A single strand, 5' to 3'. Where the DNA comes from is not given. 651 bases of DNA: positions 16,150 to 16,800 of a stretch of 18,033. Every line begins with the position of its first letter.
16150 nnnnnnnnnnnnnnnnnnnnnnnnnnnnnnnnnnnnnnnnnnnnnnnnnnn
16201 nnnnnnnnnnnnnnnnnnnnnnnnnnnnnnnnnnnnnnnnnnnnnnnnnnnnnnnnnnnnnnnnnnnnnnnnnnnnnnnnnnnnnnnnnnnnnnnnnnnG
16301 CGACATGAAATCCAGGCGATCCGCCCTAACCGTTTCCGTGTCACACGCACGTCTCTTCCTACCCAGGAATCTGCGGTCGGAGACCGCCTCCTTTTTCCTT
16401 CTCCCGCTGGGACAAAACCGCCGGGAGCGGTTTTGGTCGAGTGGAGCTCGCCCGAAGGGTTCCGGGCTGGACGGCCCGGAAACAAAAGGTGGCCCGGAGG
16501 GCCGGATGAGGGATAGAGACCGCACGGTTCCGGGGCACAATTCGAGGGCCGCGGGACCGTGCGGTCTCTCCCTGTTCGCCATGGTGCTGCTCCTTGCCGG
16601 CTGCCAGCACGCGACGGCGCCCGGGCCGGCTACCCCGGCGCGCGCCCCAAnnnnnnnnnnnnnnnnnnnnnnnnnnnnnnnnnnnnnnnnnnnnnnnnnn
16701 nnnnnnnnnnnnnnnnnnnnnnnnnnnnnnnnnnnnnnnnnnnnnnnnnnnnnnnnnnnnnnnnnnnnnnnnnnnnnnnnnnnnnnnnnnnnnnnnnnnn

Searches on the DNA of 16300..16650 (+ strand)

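Call 38: search_dna_similar(query=window:16309-16600:+, collection=plasmids, mode=distant, max_evalue=0.01, max_rows=10)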
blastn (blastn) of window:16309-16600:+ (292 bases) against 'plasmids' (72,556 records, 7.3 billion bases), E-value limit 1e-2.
Records with a match: 3; places in all: 3; records where one place covers at least 80% of the query: 0.
Best place of each record, by identity: >=99% 1; 95-99% 1; 90-95% 1.
By first word of the organism name: Shinella 2; Pleomorphomonas 1.
By predicted mobility (MOB-suite, as given by PLSDB): non-mobilizable 2; mobilizable 1.
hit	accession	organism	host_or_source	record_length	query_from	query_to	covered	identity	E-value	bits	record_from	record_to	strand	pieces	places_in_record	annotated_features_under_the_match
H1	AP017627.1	Pleomorphomonas sp. SM30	-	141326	178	212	12%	91.4%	2e-3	51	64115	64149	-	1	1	none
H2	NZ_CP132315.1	Shinella oryzae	Homo sapiens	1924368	176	204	10%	96.6%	6e-3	49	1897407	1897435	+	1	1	none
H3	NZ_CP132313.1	Shinella zoogloeoides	Homo sapiens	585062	178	204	9%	100.0%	2e-3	50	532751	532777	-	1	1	dihydrolipoamide acetyltransferase family protein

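Call 39: search_dna_similar(query=window:16309-16600:+, collection=phages, mode=distant, max_evalue=0.01, max_rows=10)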
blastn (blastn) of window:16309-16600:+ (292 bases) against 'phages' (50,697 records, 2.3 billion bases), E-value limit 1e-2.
Records with a match: 1; places in all: 1; records where one place covers at least 80% of the query: 0.
Best place of each record, by identity: >=99% 1.
By first word of the organism name: Bacteriophage 1.
By host as written in the record: - 1.
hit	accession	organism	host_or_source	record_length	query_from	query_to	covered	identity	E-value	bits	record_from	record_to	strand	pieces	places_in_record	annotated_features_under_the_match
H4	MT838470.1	Bacteriophage sp.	human fecal samples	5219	178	204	9%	100.0%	5e-4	50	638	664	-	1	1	record has no annotation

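Call 54: build_rna_model(alignment_id=A3)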
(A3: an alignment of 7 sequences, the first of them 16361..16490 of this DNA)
Model R1 built from alignment A3 (7 sequences, 133 columns); structure: RNAalifold consensus.
model positions 66; base pairs 18; branch points 2; effective number of sequences 2.31; information 0.85 bits per position. Calibrated on 0.2 Mb of random sequence (short: E-values are rough).
structure used (alignment columns):
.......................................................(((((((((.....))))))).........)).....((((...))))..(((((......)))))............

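Call 55: search_with_rna_model(model_id=R1, sources=[window, L001, L002, L003, L004, L005, L006, L007, L008, L009, L010, L011, L012, L013, L014, L015, L016, L017, L018], max_evalue=5, show_alignments=0)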
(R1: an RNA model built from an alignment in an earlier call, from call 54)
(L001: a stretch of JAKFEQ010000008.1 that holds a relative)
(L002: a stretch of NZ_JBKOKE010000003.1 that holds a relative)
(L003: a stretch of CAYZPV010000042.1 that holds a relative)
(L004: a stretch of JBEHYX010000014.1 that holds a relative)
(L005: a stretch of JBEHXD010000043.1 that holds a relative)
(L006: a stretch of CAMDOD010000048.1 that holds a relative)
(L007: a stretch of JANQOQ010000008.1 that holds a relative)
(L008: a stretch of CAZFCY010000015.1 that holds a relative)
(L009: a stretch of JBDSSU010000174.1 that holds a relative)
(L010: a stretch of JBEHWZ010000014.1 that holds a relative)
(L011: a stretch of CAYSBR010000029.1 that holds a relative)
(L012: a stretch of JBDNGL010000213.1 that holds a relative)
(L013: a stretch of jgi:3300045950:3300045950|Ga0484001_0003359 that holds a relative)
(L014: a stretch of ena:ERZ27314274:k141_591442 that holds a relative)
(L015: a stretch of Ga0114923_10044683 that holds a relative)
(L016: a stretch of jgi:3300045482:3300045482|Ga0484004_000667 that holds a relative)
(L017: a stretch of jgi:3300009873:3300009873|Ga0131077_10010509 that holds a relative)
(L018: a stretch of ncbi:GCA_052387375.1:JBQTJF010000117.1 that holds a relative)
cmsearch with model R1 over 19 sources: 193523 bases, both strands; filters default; matches with E-value up to 5: 22.
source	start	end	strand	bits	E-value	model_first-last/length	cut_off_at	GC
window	64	129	-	92.9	4.3e-18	1-66/66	no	0.73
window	17962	18027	-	92.8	4.5e-18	1-66/66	no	0.73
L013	11382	11447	-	92.8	4.5e-18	1-66/66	no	0.73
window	190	255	-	82.4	8.2e-16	1-66/66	no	0.74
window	2576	2650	+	70.4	3.2e-13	1-66/66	no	0.65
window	16404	16478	+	69.7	4.6e-13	1-66/66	no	0.71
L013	9824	9898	+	69.7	4.6e-13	1-66/66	no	0.71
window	17132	17212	+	16.5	0.16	1-66/66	no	0.74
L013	10552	10632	+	16.5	0.16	1-66/66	no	0.74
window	26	79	+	15.5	0.26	1-66/66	no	0.72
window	89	142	+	15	0.33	1-66/66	no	0.72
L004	10614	10668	-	14.7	0.4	1-66/66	no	0.73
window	8970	9029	-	14.2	0.49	1-66/66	no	0.72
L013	2402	2461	-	14.2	0.49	1-66/66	no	0.72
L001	8240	8260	-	12.1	1.4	11-31/66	no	0.76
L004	10479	10553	+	11.8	1.7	1-66/66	no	0.76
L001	6967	7034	-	10.9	2.5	1-66/66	no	0.68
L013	5033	5053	-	10.6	2.9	10-32/66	no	0.57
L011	10567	10636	-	10.5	3.2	1-66/66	no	0.67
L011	530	598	-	9.8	4.4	1-66/66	no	0.7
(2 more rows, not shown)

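Call 56: search_with_rna_model(model_id=R1, source=window, start=16300, end=16650, filters=off, max_evalue=10, show_alignments=3)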
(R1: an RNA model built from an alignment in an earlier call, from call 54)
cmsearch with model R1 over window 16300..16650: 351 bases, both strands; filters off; matches with E-value up to 10: 17.
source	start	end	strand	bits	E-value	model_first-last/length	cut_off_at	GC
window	16404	16478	+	69.7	8.3e-16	1-66/66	no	0.71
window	16463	16573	-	12.9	0.0018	1-66/66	no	0.69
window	16394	16439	-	4.4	0.12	1-66/66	no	0.61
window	16492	16502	+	3.7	0.17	38-48/66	no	0.91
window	16511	16568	+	0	1.1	1-66/66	no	0.69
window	16372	16387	+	-0.6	1.5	50-66/66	no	0.75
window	16621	16637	+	-1.3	2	50-66/66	no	0.88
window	16589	16597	-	-1.4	2.2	17-25/66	no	0.67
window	16600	16608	-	-2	2.9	17-25/66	no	0.78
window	16618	16624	-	-2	3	18-24/66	no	1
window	16451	16459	-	-2.6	4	39-47/66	no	0.78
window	16313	16360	-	-2.6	4.1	1-66/66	no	0.6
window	16596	16604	+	-2.8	4.3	17-25/66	no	0.89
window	16629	16639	-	-3.4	6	17-25/66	no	0.82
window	16612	16616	+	-3.8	7.4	41-45/66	no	0.8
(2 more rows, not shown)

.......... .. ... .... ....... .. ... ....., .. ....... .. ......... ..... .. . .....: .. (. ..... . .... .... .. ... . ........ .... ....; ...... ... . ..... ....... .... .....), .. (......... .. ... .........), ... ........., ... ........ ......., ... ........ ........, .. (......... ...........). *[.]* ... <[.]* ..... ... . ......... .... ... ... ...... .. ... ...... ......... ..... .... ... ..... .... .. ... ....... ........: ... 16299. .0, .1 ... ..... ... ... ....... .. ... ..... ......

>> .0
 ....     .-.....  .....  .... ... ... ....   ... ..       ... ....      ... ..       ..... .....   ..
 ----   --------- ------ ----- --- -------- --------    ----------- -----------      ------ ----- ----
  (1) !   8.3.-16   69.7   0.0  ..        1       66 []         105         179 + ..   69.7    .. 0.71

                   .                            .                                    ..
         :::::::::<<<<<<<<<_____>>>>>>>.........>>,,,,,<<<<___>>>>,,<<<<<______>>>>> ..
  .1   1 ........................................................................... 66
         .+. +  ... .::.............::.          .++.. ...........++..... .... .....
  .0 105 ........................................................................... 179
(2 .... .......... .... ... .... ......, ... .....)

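Call 64: search_with_rna_model(model_id=R1, sources=[L019, L020, L021, L022, L023, L016], max_evalue=1)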
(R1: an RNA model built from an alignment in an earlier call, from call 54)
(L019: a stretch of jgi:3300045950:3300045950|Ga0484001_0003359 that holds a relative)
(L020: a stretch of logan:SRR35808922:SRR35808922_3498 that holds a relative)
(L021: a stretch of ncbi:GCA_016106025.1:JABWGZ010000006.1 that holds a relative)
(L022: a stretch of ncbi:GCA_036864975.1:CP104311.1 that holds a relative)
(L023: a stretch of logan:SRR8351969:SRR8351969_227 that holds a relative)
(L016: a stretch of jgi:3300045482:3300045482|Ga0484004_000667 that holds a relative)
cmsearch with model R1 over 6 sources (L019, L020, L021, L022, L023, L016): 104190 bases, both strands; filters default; matches with E-value up to 1: 6.
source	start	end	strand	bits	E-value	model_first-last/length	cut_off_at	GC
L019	9588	9653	-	92.9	2.3e-18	1-66/66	no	0.73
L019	12037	12111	+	70.4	1.7e-13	1-66/66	no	0.65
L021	19366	19430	-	15.6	0.13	1-66/66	no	0.75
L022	19366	19430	-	15.6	0.13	1-66/66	no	0.75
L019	9613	9666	+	15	0.18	1-66/66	no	0.72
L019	18431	18490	-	14.2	0.27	1-66/66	no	0.72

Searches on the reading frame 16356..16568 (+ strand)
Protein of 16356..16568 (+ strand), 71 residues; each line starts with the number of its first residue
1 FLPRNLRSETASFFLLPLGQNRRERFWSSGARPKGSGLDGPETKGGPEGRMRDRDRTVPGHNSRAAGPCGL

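Call 65: search_protein_representatives(protein=window:16356-16568:+)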
Query: 71 residues. Proteins with E-value up to 0.001 (for the whole library): 6; up to 1e-10: 3; up to 1e-30: 1. The best 6 are listed.
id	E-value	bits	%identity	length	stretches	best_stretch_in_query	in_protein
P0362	1.5e-33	130.1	36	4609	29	13-60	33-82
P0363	8.5e-15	70.6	38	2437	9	16-59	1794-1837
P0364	2.4e-12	62.9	65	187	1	2-56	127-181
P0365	3.5e-05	40.1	35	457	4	13-44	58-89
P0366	1.1e-04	38.5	68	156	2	44-71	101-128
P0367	5.4e-04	36.3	64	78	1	17-52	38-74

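Call 67: find_encoding_contigs(protein=P0366, flank=3000, max_places=3)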
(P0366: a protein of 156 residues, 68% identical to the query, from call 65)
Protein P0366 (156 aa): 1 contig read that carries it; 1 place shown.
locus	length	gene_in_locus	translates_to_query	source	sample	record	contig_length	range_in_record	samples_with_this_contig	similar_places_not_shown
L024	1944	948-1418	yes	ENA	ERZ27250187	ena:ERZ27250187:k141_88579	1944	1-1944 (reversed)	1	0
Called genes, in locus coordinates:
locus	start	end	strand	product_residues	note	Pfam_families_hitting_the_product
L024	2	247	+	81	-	?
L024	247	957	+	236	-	-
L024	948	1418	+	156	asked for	-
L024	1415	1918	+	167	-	-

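Call 71: find_encoding_contigs(protein=P0364, flank=5000, max_places=3)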
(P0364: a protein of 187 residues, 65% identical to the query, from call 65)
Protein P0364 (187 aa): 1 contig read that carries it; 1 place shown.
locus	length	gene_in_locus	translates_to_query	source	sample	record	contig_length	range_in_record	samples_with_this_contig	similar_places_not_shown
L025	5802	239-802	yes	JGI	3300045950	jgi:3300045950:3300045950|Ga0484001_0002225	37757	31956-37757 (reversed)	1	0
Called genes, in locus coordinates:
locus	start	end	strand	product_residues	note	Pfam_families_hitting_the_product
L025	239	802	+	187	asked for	-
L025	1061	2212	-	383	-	PF09623:Cas_NE0113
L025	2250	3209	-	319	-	PF27225:AF_1859_N, PF10040:CRISPR_Cas6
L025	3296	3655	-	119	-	-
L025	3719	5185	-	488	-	PF00361:Proton_antipo_M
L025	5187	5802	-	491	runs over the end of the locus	PF00361:Proton_antipo_M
